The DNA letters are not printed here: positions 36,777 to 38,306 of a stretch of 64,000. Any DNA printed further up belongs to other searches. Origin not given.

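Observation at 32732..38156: Low-GC island: 4-TM KAP-like P-loop NTPase, divergent FN3 protein and PD-(D/E)XK nuclease, a candidate uncharacterised defence locus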

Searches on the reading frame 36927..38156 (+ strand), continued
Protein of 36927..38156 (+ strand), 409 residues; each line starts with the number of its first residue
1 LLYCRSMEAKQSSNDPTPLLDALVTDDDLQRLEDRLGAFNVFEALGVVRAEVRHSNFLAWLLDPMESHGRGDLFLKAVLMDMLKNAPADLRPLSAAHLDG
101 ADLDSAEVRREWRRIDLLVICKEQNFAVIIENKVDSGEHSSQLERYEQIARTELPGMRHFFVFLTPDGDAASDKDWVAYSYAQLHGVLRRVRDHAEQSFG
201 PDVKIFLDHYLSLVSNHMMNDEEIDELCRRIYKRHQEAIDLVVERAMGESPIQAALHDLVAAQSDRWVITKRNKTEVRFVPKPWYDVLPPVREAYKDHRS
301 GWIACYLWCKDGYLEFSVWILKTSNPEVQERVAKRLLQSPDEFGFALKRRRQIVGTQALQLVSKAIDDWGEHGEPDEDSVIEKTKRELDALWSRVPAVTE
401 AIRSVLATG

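Call 87: find_homologous_proteins(query=window:36945-38153:+, max_evalue=1e-30)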
Query window:36945-38153:+ (403 aa): 539 proteins with E <= 1e-30 among 8000 candidates; the best 120 are listed.
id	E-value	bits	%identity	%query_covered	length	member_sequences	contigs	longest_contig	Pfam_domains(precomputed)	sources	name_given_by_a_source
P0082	2.4e-250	848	91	100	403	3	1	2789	PF14281.13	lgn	-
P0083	1.0e-138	481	55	95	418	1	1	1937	PF14281.13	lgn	-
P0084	4.8e-123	429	49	100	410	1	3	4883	PF14281.13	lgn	-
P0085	1.3e-121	425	49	96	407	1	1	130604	PF14281.13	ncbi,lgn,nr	ncbi:MAG: PD-(D/E)XK nuclease family protein [Phycisphaerales bacterium]|nr:PD-(D/E)XK nuclease fami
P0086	1.4e-119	418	46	99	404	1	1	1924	PF14281.13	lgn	-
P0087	4.0e-106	374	44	96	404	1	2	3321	PF14281.13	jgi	jgi:hypothetical protein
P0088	6.3e-106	373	45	99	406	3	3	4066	PF14281.13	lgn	-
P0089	8.0e-106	373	47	95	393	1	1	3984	PF14281.13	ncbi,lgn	-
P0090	2.9e-105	371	45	95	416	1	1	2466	PF14281.13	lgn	-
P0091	2.9e-104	367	44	99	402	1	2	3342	PF14281.13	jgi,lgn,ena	-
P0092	3.1e-104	367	48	96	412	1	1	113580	PF14281.13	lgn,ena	-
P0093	4.7e-103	363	45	95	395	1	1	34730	PF14281.13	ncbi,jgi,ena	-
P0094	6.8e-102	360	45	96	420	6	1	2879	PF14281.13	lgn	-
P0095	1.0e-101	359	43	99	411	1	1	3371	PF14281.13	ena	-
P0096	2.3e-101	358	44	95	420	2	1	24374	PF14281.13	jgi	-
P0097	1.3e-100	355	45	92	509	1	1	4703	PF14281.13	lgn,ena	-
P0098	2.1e-100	355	42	100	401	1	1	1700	PF14281.13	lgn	-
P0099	2.1e-100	355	45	94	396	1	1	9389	PF14281.13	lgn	-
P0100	2.1e-100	355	44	99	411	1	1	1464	PF14281.13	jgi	jgi:hypothetical protein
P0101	2.1e-100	355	44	95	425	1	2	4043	PF14281.13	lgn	-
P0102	1.6e-99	352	42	98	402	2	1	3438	PF14281.13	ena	-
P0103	1.6e-99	352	43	96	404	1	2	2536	PF14281.13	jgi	jgi:hypothetical protein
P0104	1.8e-99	352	43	100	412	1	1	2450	PF14281.13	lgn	-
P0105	2.3e-99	351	45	93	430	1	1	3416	PF14281.13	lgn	-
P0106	9.1e-99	349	43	96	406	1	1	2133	PF14281.13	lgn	-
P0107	1.1e-98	349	44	98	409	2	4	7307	PF14281.13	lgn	-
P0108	1.2e-98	349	42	98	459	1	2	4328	PF14281.13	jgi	jgi:hypothetical protein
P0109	1.5e-98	349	42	98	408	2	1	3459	PF14281.13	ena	-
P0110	1.8e-98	348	41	99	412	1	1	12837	PF14281.13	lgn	-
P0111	2.2e-98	348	44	96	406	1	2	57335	PF14281.13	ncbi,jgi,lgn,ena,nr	ncbi:MAG TPA: PD-(D/E)XK nuclease family protein [Phycisphaerales bacterium]|nr:PD-(D/E)XK nuclease 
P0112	2.7e-98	348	44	98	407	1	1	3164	PF14281.13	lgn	-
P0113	3.5e-98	347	43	96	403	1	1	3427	PF14281.13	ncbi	-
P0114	3.6e-98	347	43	100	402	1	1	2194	PF14281.13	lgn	-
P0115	6.9e-98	346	42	93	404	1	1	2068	PF14281.13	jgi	jgi:hypothetical protein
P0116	7.2e-98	346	45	96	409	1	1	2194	PF14281.13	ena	-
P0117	9.8e-98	346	43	95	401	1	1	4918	PF14281.13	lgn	-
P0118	1.0e-97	346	44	95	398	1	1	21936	PF14281.13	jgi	-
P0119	2.2e-97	345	42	96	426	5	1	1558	PF14281.13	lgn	-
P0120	2.2e-97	345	50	86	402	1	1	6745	PF14281.13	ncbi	-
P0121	2.5e-97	345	42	96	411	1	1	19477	PF14281.13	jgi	jgi:hypothetical protein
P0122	3.7e-97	344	44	98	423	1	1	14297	PF14281.13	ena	-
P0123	4.0e-97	344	44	99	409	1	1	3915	PF14281.13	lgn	-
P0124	6.3e-97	343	44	95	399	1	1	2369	PF14281.13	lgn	-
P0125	7.8e-97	343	42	95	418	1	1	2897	PF14281.13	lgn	-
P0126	9.5e-97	343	42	96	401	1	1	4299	PF14281.13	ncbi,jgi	jgi:hypothetical protein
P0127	1.0e-96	343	42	98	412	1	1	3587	PF14281.13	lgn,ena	-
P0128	1.1e-96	342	43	95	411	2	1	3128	PF14281.13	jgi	jgi:hypothetical protein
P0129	1.7e-96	342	41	100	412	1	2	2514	PF14281.13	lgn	-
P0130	1.9e-96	342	42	100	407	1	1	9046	PF14281.13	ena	-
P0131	1.9e-96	342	43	99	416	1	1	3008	PF14281.13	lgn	-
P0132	2.0e-96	342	44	95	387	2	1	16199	PF14281.13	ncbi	-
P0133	3.3e-96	341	41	96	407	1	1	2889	PF14281.13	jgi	jgi:hypothetical protein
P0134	3.5e-96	341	43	95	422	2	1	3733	PF14281.13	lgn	-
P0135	3.8e-96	341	42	95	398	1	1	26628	PF14281.13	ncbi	-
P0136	4.3e-96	341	43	99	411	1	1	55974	PF14281.13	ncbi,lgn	-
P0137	4.8e-96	340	42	95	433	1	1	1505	PF14281.13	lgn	-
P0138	4.8e-96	340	41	99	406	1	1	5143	PF14281.13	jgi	-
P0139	5.9e-96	340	42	95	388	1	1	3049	PF14281.13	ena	-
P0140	1.1e-95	339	42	98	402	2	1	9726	PF14281.13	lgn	-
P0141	1.5e-95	339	43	95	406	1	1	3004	PF14281.13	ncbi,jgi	-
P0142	2.0e-95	338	40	97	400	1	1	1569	PF14281.13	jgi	jgi:hypothetical protein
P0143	2.0e-95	338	42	96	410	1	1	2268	PF14281.13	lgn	-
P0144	2.1e-95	338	42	96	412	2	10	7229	PF14281.13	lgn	-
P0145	3.4e-95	338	45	93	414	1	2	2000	PF14281.13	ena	-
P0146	4.1e-95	337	41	100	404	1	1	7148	PF14281.13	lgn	-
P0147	5.9e-95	337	44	95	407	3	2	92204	PF14281.13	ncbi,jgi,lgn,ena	-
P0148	6.2e-95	337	46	93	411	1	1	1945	PF14281.13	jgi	jgi:hypothetical protein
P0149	6.3e-95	337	42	93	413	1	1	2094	PF14281.13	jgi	jgi:hypothetical protein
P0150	1.0e-94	336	42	95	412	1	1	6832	PF14281.13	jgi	jgi:hypothetical protein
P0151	1.2e-94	336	41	96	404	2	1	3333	PF14281.13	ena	-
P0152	1.3e-94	336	43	95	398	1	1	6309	PF14281.13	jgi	jgi:hypothetical protein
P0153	1.4e-94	336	43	95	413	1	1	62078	PF14281.13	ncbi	-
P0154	1.5e-94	335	42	96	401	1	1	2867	PF14281.13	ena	-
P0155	1.6e-94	335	42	96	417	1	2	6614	PF14281.13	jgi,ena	-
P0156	1.6e-94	335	42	98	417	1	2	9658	PF14281.13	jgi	jgi:hypothetical protein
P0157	2.3e-94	335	41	94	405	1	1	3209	PF14281.13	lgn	-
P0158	3.3e-94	334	41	97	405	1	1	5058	PF14281.13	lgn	-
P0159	3.3e-94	334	41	95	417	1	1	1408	PF14281.13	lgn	-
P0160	4.1e-94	334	39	99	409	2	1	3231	PF14281.13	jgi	jgi:hypothetical protein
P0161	4.7e-94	334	42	95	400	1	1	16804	PF14281.13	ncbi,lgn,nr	ncbi:MAG TPA: PD-(D/E)XK nuclease family protein [Pirellulaceae bacterium]|nr:PD-(D/E)XK nuclease fa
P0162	4.8e-94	334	41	95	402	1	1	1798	PF14281.13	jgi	jgi:hypothetical protein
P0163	5.9e-94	334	43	92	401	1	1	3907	PF14281.13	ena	-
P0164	6.1e-94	333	42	96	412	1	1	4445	PF14281.13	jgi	jgi:hypothetical protein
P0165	8.6e-94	333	44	99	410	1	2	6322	PF14281.13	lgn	-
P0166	1.0e-93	333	44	96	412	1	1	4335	PF14281.13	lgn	-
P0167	1.1e-93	333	41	95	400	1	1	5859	PF14281.13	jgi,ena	-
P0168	1.1e-93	333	43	94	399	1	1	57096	PF14281.13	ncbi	ncbi:MAG: PD-(D/E)XK nuclease family protein [Phycisphaerales bacterium]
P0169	1.2e-93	333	44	94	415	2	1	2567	PF14281.13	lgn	-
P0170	1.5e-93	332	41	99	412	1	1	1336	PF14281.13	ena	-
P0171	1.6e-93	332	43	96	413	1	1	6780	PF14281.13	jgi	jgi:hypothetical protein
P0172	1.7e-93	332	41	95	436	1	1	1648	PF14281.13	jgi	jgi:hypothetical protein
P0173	1.8e-93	332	44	97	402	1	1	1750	PF14281.13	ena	-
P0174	1.9e-93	332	42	100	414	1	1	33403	PF14281.13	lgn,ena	-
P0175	2.2e-93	332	42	100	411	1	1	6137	PF14281.13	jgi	jgi:hypothetical protein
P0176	2.5e-93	331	41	94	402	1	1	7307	PF14281.13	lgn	-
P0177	3.3e-93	331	40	96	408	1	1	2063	PF14281.13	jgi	jgi:PD-(D/E)XK nuclease superfamily protein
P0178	3.6e-93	331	44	95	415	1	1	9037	PF14281.13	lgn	-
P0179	3.7e-93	331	40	95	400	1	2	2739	PF14281.13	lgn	-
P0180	4.0e-93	331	40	95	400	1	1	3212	PF14281.13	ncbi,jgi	jgi:hypothetical protein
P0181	4.4e-93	331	43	95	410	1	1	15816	PF14281.13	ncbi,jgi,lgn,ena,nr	ncbi:MAG TPA: PD-(D/E)XK nuclease family protein [Tepidisphaeraceae bacterium]|nr:PD-(D/E)XK nucleas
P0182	4.9e-93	330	42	95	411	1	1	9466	PF14281.13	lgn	-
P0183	5.0e-93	330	43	96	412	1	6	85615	PF14281.13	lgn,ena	-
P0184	6.1e-93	330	44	97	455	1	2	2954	PF14281.13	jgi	jgi:PD-(D/E)XK nuclease superfamily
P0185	7.2e-93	330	42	95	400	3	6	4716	PF14281.13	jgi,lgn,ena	-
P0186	1.1e-92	329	40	95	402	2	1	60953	PF14281.13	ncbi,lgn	-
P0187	1.5e-92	329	40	95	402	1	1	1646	PF14281.13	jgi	jgi:hypothetical protein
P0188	1.7e-92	329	42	96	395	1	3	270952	PF14281.13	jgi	jgi:hypothetical protein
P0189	2.2e-92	328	39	95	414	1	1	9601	PF14281.13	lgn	-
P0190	2.4e-92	328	40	96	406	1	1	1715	PF14281.13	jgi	-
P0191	2.6e-92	328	47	81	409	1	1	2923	PF14281.13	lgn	-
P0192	3.4e-92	328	44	95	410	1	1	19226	PF14281.13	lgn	-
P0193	3.6e-92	328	41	98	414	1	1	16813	PF14281.13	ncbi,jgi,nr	ncbi:MAG TPA: PD-(D/E)XK nuclease family protein [Tepidisphaeraceae bacterium]|jgi:hypothetical prot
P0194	3.8e-92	328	44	96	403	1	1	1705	PF14281.13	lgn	-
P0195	4.5e-92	327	41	100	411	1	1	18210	PF14281.13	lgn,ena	-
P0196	5.5e-92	327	40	98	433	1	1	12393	PF14281.13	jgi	-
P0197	6.5e-92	327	42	95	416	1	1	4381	PF14281.13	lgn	-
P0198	6.7e-92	327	45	96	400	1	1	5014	PF14281.13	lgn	-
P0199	8.4e-92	326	40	95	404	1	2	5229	PF14281.13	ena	-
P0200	9.3e-92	326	41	98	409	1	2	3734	PF14281.13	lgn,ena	-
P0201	9.5e-92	326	43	98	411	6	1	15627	PF14281.13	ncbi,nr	ncbi:MAG: PD-(D/E)XK nuclease family protein [Planctomycetaceae bacterium]|nr:PD-(D/E)XK nuclease fa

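Call 88: find_encoding_contigs(protein=P0082, flank=5000, max_places=3)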
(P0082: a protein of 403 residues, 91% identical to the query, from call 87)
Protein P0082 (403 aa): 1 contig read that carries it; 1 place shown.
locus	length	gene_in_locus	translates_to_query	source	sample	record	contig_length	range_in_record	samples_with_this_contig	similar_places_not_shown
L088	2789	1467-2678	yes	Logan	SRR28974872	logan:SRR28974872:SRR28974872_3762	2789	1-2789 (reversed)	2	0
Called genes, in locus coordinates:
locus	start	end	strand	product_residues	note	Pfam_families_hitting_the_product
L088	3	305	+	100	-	?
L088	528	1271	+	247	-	-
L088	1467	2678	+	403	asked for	PF14281:PDDEXK_4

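Call 102: find_encoding_contigs(protein=P0085, flank=8000, max_places=1)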
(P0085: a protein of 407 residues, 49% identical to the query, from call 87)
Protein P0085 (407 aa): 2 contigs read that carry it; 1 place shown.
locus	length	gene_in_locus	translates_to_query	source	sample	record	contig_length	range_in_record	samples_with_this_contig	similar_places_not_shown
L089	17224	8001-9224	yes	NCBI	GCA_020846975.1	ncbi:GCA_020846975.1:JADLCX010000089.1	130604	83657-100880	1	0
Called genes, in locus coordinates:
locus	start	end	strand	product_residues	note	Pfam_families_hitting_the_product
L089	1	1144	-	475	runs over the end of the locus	PF07992:Pyr_redox_2, PF00070:Pyr_redox (weak), PF00890:FAD_binding_2, PF01266:DAO, PF01593:Amino_oxidase, PF03486:HI0933_like (faint), PF12831:FAD_oxidored (weak), PF13450:NAD_binding_8, +2 more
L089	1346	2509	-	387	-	-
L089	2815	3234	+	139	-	-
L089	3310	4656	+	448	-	PF04235:DUF418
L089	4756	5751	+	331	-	PF25819:Nal1_C (weak)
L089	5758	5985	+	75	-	-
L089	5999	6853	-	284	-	-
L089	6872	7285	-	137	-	PF00403:HMA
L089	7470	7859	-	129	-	-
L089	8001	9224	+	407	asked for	PF14281:PDDEXK_4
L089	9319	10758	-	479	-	PF02874:ATP-synt_ab_N, PF00006:ATP-synt_ab, PF22919:ATP-synt_VA_C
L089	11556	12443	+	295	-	PF25084:LbH_EIF2B (faint), PF25087:GMPPB_C (faint), PF00132:Hexapep (weak), PF13720:Acetyltransf_11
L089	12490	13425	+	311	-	PF00753:Lactamase_B (weak), PF12706:Lactamase_B_2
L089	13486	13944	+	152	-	PF02410:RsfS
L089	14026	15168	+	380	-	PF13685:Fe-ADH_2 (faint), PF01761:DHQ_synthase, PF24621:DHQS_C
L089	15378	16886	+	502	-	PF00142:Fer4_NifH (faint), PF01656:CbiA, PF06564:CBP_BcsQ, PF09140:MipZ (faint), PF10609:ParA (faint), PF13614:AAA_31, PF16561:AMPK1_CBM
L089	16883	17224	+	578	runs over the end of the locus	-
